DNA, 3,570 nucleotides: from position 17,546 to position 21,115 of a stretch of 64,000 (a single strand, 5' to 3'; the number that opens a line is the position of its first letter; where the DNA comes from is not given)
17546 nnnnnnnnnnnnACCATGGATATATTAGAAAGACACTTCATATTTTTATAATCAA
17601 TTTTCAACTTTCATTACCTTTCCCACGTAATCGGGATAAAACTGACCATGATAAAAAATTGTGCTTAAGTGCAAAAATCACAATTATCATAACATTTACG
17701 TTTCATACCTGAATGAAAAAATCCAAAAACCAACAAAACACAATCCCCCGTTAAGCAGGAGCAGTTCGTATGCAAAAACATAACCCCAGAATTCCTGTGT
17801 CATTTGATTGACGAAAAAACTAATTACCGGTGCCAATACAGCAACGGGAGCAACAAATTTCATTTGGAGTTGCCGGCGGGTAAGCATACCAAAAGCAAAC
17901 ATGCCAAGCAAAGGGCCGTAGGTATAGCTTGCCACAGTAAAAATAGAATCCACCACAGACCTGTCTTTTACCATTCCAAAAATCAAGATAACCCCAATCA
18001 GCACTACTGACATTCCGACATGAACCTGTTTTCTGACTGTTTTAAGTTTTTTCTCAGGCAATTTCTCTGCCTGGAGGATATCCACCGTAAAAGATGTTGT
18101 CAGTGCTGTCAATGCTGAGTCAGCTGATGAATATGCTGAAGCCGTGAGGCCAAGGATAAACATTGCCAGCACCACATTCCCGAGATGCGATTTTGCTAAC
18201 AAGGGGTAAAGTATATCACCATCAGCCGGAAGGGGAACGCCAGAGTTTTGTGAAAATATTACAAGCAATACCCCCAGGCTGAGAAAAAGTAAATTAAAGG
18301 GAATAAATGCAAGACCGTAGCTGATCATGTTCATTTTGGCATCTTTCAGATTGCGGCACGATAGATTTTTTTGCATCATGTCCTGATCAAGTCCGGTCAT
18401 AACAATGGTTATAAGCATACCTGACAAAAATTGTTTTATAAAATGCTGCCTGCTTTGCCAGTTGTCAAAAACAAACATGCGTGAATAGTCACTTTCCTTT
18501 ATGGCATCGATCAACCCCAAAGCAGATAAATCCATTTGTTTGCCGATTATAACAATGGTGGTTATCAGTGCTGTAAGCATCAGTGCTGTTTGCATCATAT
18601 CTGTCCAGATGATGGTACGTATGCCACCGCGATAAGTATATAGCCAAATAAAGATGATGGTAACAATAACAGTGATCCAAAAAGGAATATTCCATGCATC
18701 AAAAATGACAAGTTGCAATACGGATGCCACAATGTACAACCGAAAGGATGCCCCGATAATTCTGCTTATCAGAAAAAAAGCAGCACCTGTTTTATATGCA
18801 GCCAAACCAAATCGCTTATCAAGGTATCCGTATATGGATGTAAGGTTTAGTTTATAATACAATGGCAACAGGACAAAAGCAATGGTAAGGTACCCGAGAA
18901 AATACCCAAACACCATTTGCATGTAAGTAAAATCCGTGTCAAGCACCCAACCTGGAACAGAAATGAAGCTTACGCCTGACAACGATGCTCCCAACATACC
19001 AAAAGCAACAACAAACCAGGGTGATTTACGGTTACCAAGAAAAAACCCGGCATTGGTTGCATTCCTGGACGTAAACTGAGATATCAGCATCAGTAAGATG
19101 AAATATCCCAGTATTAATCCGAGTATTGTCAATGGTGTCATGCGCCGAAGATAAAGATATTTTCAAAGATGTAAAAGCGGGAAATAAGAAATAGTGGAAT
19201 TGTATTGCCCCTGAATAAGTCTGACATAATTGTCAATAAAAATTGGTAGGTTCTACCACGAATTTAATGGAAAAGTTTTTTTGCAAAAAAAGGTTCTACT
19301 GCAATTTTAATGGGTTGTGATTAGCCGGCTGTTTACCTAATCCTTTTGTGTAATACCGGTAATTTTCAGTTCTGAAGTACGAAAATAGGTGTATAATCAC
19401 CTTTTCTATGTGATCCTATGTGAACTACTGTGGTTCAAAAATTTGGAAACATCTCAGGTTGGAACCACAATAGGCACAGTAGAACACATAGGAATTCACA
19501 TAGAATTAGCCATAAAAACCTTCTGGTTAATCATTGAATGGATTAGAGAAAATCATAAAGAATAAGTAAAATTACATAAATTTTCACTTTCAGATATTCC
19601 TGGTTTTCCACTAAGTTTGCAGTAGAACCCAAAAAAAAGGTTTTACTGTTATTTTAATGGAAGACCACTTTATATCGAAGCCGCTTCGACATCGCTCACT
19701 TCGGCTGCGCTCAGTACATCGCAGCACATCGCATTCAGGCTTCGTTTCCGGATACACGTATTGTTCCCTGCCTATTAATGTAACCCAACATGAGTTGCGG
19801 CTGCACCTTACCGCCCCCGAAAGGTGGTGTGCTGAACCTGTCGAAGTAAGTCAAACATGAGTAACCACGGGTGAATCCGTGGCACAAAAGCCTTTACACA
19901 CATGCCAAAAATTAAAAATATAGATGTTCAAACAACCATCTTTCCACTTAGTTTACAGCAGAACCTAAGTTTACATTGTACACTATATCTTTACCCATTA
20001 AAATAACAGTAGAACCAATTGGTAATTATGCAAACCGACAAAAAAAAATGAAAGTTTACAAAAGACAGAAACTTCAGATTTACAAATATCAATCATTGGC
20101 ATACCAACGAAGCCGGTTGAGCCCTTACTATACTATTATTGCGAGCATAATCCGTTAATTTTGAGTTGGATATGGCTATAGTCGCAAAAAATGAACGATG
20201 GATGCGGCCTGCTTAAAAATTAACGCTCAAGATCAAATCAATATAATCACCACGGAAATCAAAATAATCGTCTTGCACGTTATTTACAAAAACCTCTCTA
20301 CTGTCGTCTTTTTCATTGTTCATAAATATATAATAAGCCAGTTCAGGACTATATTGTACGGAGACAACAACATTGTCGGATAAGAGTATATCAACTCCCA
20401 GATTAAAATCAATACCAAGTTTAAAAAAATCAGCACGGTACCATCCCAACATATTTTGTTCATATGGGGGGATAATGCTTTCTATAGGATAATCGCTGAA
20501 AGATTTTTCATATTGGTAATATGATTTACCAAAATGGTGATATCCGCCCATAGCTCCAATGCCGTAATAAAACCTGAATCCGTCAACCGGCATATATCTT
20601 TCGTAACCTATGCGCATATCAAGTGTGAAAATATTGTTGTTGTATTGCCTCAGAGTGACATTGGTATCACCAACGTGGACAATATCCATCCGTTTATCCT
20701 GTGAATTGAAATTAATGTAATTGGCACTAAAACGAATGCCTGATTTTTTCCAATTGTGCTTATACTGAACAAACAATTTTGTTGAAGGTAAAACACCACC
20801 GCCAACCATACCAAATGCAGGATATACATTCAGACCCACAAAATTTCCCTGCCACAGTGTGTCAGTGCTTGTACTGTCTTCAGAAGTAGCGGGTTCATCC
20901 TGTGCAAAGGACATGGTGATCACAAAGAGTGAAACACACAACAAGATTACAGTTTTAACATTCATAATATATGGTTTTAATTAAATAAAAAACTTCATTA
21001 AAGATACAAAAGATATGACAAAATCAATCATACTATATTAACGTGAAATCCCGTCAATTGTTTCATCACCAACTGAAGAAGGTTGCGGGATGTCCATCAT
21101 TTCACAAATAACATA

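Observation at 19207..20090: Nested insertion: TIR-bounded MITEs with 8-bp target duplications inside an IS-end fragment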

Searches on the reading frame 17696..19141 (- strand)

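Call 69: search_protein_families(library=pfam, proteins=[window:17696-19141:-])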
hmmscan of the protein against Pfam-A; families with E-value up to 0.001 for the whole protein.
window:17696-19141:- (481 aa): 1 family
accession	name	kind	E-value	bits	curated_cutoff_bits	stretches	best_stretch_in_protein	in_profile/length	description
PF00474.23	SSF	-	3.3e-20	72.8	22.8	1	33-423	1-393/406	Sodium:solute symporter family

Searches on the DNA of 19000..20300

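Call 8: search_rna_families(source=window, start=19000, end=20300, threshold=evalue, max_evalue=1)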
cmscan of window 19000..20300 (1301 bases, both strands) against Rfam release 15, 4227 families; matches with E-value up to 1: 4.
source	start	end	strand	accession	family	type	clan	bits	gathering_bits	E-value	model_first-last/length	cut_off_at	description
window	19608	19660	+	RF03241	mir-1789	Gene; miRNA;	-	22.2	88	0.075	1-63/63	no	mir-1789 microRNA precursor family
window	19404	19505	-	RF04128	MIR8562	Gene; miRNA;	-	20.7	211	0.39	1-242/242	no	MIR8562 microRNA precursor family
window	19157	19255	+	RF00026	U6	Gene; snRNA; splicing;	CL00009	19.6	44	0.049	1-105/105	no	U6 spliceosomal RNA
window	19405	19504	+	RF04133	MIR2646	Gene; miRNA;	-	16.9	245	0.67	1-256/256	no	MIR2646 microRNA precursor family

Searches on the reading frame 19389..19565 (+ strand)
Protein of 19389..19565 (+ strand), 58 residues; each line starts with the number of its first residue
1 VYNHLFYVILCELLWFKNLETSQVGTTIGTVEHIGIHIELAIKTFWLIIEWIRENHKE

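Call 68: search_protein_families(library=pfam, proteins=[window:19389-19565:+], max_evalue=0.1)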
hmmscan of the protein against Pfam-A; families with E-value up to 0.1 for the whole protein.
window:19389-19565:+ (58 aa): 0 families

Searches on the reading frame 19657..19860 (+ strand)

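Call 68: search_protein_families(library=pfam, proteins=[window:19657-19860:+], max_evalue=0.1)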
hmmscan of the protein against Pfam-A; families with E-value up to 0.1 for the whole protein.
window:19657-19860:+ (67 aa): 1 family
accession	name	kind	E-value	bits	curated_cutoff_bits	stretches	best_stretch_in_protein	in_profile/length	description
PF07162.17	B9-C2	-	0.0048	17.4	27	1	27-57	89-121/166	Ciliary basal body-associated, B9 protein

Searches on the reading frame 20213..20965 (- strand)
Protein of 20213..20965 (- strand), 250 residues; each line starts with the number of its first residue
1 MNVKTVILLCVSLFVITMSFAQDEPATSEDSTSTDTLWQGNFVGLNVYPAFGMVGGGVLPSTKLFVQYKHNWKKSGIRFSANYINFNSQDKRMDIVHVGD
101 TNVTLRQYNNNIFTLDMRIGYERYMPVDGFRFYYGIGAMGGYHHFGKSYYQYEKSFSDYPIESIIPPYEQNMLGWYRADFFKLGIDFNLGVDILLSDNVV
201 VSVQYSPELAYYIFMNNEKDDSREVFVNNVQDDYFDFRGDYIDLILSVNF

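Call 25: find_encoding_contigs(protein=window:20213-20965:-, flank=4000, max_places=10)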
Protein window:20213-20965:- (250 aa): 2 contigs read that carry it; 2 places shown.
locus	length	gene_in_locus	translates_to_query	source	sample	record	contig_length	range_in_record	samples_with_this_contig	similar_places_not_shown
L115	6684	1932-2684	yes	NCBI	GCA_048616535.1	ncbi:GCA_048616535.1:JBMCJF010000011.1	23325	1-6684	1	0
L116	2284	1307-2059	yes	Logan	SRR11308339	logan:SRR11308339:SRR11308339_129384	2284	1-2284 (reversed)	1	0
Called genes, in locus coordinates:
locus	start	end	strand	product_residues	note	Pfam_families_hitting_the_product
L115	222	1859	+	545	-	PF01663:Phosphodiest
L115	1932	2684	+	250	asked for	-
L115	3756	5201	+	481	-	PF00474:SSF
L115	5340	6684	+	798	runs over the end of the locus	PF13620:CarboxypepD_reg, PF13715:CarbopepD_reg_2, PF07715:Plug (weak)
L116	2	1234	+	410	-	?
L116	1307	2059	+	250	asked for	-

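Call 69: search_protein_families(library=pfam, proteins=[window:20213-20965:-])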
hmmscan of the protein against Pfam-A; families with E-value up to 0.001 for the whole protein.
window:20213-20965:- (250 aa): 0 families
